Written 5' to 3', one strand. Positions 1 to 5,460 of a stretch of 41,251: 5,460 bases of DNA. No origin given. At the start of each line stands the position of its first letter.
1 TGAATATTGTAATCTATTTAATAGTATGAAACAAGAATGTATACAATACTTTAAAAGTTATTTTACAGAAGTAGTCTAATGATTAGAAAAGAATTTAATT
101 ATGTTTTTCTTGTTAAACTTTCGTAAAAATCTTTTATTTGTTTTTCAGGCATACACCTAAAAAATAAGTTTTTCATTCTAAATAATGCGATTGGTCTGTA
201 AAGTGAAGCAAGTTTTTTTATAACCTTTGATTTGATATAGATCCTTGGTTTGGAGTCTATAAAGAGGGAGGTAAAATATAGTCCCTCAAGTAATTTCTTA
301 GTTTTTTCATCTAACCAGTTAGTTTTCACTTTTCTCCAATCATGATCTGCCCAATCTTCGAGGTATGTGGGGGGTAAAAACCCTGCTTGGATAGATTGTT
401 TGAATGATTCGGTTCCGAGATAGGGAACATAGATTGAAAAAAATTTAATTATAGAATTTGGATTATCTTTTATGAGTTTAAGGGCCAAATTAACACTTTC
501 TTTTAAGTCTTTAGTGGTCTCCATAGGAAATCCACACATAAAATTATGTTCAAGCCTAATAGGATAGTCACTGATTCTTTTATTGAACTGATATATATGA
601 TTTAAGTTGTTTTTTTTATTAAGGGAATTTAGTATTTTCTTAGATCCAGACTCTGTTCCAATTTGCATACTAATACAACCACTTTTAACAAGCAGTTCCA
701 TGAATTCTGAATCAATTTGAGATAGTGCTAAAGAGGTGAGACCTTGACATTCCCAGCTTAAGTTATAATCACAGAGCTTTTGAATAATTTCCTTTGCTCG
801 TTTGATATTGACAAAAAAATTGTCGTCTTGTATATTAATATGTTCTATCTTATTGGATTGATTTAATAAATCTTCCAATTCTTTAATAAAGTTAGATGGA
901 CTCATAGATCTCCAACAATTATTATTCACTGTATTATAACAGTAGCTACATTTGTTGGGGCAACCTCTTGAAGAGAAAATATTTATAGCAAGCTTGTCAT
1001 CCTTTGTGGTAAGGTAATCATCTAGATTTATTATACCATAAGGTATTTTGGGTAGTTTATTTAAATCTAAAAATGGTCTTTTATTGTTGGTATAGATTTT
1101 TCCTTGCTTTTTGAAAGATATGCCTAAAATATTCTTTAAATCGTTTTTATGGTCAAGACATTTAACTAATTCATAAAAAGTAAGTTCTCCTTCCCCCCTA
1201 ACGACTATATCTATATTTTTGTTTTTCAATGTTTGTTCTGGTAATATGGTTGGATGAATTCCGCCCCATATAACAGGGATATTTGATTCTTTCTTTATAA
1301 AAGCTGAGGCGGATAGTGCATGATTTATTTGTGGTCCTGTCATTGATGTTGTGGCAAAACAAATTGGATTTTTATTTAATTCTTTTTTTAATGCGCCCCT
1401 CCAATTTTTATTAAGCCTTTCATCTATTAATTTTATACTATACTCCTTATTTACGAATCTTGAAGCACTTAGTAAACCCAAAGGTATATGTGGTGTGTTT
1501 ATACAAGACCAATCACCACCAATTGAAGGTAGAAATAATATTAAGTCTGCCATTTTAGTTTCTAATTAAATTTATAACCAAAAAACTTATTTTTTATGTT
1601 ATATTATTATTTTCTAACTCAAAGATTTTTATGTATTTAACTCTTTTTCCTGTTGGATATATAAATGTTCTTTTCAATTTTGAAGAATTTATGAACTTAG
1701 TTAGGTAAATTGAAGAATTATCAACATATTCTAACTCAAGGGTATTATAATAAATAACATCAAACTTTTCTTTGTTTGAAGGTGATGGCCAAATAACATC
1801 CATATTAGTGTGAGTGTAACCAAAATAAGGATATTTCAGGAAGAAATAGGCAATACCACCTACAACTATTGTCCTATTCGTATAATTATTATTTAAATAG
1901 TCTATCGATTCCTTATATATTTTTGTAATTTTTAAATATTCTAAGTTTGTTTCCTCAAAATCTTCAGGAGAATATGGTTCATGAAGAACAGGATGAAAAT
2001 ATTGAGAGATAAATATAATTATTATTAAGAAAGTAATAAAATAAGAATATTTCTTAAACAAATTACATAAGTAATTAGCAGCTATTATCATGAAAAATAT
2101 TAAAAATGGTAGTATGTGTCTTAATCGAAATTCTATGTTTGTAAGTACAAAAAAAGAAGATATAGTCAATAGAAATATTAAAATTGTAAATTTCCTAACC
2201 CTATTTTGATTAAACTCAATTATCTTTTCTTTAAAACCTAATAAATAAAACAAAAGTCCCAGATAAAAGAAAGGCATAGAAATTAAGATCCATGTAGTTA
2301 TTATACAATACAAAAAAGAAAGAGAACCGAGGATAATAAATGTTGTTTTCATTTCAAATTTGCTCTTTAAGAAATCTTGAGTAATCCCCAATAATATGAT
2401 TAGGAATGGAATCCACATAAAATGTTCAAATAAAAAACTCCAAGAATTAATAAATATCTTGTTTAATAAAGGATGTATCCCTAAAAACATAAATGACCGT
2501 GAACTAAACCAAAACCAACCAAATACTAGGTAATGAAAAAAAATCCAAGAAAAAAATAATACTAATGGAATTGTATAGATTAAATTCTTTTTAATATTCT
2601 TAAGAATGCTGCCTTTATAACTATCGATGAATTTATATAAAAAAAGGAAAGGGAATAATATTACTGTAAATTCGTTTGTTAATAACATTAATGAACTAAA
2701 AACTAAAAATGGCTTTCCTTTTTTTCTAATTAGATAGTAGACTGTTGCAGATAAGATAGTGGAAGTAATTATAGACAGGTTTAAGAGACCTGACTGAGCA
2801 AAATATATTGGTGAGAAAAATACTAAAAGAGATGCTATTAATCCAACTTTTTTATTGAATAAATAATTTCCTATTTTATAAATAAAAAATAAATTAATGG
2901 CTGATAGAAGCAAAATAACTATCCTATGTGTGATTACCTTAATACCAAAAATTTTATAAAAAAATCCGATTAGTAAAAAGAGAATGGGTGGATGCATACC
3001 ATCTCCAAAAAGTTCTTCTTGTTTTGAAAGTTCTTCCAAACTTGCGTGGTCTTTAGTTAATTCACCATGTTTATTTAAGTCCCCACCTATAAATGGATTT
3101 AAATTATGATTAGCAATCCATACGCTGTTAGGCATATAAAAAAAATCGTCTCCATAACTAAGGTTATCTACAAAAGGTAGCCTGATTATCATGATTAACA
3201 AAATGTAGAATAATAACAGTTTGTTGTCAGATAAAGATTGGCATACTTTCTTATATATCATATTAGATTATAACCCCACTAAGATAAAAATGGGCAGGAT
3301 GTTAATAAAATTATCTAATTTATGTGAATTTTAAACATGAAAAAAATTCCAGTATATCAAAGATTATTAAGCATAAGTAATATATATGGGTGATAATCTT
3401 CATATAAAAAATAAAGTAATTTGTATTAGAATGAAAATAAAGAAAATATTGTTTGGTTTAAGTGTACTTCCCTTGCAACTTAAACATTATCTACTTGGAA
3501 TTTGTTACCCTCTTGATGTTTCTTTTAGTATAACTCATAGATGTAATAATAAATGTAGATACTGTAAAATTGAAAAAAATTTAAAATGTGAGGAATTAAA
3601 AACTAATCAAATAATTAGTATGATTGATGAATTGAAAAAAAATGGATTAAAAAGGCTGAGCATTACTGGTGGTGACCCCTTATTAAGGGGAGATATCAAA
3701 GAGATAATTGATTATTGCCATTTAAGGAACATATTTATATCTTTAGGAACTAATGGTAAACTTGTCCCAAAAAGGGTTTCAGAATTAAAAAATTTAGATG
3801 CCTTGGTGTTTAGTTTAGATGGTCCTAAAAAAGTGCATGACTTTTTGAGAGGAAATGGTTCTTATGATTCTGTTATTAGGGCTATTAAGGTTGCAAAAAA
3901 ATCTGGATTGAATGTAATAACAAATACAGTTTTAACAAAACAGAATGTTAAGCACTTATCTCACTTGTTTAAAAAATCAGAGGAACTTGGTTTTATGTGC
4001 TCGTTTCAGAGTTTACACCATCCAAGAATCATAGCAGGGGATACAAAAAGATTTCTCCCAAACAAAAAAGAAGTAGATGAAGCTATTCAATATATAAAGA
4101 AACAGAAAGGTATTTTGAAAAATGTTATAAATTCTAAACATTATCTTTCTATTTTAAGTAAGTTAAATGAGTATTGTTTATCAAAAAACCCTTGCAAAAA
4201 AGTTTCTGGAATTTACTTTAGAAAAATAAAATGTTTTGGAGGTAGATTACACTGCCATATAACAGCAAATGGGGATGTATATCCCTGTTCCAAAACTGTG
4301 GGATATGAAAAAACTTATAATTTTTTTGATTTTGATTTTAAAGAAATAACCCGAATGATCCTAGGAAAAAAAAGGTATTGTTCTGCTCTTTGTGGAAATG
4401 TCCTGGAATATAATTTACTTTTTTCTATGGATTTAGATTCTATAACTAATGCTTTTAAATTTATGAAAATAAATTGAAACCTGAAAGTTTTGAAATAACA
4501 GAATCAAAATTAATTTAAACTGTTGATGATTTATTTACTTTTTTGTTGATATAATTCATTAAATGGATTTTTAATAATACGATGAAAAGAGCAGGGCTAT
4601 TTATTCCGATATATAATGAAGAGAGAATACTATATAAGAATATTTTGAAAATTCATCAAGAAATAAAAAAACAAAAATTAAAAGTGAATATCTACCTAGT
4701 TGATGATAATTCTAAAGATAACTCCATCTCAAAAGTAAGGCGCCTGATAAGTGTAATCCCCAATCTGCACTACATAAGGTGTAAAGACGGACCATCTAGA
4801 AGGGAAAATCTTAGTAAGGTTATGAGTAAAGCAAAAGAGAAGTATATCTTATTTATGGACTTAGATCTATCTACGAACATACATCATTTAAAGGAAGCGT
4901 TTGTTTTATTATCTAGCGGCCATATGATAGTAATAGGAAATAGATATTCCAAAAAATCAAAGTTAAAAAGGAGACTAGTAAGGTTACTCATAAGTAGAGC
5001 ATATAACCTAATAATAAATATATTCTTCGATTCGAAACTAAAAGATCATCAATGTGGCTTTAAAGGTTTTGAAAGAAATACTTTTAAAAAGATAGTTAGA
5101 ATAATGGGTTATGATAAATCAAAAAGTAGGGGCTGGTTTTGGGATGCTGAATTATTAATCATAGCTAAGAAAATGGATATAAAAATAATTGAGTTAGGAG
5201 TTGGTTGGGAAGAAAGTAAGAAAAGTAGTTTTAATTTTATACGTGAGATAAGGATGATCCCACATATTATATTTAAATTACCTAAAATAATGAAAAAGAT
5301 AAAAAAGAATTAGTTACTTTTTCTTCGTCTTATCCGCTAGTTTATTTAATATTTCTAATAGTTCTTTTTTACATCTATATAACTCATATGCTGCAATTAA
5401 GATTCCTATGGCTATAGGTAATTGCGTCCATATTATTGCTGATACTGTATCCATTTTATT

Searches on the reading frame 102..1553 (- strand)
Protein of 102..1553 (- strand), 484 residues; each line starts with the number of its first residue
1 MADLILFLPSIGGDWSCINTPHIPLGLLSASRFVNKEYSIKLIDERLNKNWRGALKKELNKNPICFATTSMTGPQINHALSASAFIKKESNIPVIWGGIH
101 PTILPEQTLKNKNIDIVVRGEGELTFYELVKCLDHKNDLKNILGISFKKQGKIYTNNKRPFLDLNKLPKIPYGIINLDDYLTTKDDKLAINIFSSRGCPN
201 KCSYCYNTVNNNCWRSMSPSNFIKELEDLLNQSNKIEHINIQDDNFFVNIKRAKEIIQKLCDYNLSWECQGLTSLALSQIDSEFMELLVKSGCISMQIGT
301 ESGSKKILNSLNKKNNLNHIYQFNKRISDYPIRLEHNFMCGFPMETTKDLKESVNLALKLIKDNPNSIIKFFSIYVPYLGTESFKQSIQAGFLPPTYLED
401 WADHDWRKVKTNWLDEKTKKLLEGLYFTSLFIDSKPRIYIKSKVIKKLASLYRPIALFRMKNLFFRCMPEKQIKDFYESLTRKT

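Call 41: find_encoding_contigs(protein=window:102-1553:-, flank=10000, max_places=1)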
Protein window:102-1553:- (484 aa): 2 contigs read that carry it; 1 place shown.
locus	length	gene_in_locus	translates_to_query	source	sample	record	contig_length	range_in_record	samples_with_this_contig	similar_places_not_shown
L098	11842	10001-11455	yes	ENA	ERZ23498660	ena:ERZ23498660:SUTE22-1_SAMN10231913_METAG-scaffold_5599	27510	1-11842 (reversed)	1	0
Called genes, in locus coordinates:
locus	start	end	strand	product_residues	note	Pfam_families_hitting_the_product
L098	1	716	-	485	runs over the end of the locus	PF04055:Radical_SAM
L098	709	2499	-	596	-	PF13231:PMT_2 (weak)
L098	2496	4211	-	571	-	PF02543:Carbam_trans_N, PF16861:Carbam_trans_C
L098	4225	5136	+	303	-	PF03706:LPG_synthase_TM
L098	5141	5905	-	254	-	PF01522:Polysacc_deac_1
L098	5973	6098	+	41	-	-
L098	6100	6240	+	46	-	-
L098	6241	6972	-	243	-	PF00535:Glycos_transf_2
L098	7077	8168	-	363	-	PF04055:Radical_SAM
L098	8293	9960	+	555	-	PF13231:PMT_2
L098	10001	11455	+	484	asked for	PF02310:B12-binding, PF04055:Radical_SAM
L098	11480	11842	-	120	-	?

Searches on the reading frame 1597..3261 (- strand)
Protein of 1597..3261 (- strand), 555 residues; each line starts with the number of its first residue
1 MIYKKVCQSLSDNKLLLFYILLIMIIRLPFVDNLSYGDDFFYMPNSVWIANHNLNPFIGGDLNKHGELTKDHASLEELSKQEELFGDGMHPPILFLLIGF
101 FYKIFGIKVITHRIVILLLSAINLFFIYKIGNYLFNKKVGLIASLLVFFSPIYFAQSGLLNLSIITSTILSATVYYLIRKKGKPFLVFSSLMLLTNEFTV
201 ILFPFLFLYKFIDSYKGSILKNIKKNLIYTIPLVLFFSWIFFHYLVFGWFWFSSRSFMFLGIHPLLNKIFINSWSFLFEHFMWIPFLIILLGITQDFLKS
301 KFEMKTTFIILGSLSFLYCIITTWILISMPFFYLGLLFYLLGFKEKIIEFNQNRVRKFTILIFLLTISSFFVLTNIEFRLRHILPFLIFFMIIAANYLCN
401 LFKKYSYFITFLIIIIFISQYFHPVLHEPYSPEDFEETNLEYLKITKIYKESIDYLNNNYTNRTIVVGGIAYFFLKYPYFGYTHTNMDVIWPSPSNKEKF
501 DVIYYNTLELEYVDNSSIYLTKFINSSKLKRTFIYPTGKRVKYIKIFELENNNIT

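Call 78: search_protein_families(library=ncbifam, proteins=[window:1597-3261:-], max_evalue=0.001)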
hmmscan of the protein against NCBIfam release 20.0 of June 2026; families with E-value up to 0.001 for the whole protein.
window:1597-3261:- (555 aa): 0 families

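Call 88: find_encoding_contigs(protein=window:1597-3261:-, flank=10000, max_places=3)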
Protein window:1597-3261:- (555 aa): 1 contig read that carries it; 1 place shown.
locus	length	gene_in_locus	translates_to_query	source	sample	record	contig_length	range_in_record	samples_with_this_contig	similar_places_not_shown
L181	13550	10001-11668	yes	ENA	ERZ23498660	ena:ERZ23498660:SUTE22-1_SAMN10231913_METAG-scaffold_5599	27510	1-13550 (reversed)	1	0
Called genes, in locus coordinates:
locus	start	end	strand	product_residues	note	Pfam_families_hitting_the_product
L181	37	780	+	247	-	-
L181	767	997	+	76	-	-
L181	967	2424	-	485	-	PF04055:Radical_SAM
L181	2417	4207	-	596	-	PF13231:PMT_2 (weak)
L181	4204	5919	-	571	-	PF02543:Carbam_trans_N, PF16861:Carbam_trans_C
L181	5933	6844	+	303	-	PF03706:LPG_synthase_TM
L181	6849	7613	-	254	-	PF01522:Polysacc_deac_1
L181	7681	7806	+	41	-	-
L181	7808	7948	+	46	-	-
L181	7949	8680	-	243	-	PF00535:Glycos_transf_2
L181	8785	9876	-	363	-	PF04055:Radical_SAM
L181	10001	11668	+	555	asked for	PF13231:PMT_2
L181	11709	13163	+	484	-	PF02310:B12-binding, PF04055:Radical_SAM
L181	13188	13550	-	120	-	?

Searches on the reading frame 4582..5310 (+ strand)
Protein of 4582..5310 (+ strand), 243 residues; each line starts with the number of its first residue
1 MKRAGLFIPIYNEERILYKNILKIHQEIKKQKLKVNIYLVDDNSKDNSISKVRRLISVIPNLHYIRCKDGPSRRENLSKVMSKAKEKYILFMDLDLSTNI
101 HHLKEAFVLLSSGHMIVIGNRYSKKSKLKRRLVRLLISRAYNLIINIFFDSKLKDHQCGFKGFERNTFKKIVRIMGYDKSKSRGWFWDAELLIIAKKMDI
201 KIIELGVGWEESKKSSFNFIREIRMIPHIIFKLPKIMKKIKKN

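Call 51: search_protein_families(library=pfam, proteins=[window:4582-5310:+], max_evalue=1)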
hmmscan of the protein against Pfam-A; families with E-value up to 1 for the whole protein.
window:4582-5310:+ (243 aa): 3 families
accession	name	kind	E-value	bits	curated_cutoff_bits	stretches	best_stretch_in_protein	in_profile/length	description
PF00535.33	Glycos_transf_2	-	1.6e-18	67.7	23.3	1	7-171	3-167/168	Glycosyl transferase family 2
PF13733.12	Glyco_transf_7N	-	0.025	14.6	27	1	4-46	49-91/134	N-terminal region of glycosyl transferase group 7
PF14156.11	AbbA_antirepres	-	0.066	13.6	27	1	132-174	17-56/63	Antirepressor AbbA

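Call 78: search_protein_families(library=ncbifam, proteins=[window:4582-5310:+], max_evalue=0.001)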
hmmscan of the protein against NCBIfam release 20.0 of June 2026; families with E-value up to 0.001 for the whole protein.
window:4582-5310:+ (243 aa): 8 families
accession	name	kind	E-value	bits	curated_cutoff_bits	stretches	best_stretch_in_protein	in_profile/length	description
NF047588.1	GlcsyltransPgfSStrep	equivalog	6.1e-15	55.2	500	1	5-185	4-180/308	glycosyltransferase PgfS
TIGR04182.1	glyco_TIGR04182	equivalog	1.5e-08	34.4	325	1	6-233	4-217/293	S-layer glycoprotein N-glycosyltransferase AglJ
NF007986.1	PRK10714.1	equivalog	2e-06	27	529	1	2-226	6-219/316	undecaprenyl-phosphate 4-deoxy-4-formamido-L-arabinose transferase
TIGR03111.1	glyc2_xrt_Gpos1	hypoth_equivalog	4.4e-06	25.7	363.95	1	6-104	53-150/439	TIGR03111 family XrtG-associated glycosyltransferase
TIGR03937.1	PgaC_IcaA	equivalog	2.4e-05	23.5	422.3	1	5-95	48-135/407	poly-beta-1,6-N-acetyl-D-glucosamine synthase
NF038302.1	EPS_HpsE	equivalog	6.4e-05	22.1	300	1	7-105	6-106/307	hormogonium polysaccharide biosynthesis glycosyltransferase HpsE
NF007482.0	PRK10073.1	equivalog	7.1e-05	22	423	1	6-95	10-95/334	glycosyltransferase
NF008558.0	PRK11498.1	equivalog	0.00037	18.5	992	1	6-95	277-362/872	UDP-forming cellulose synthase catalytic subunit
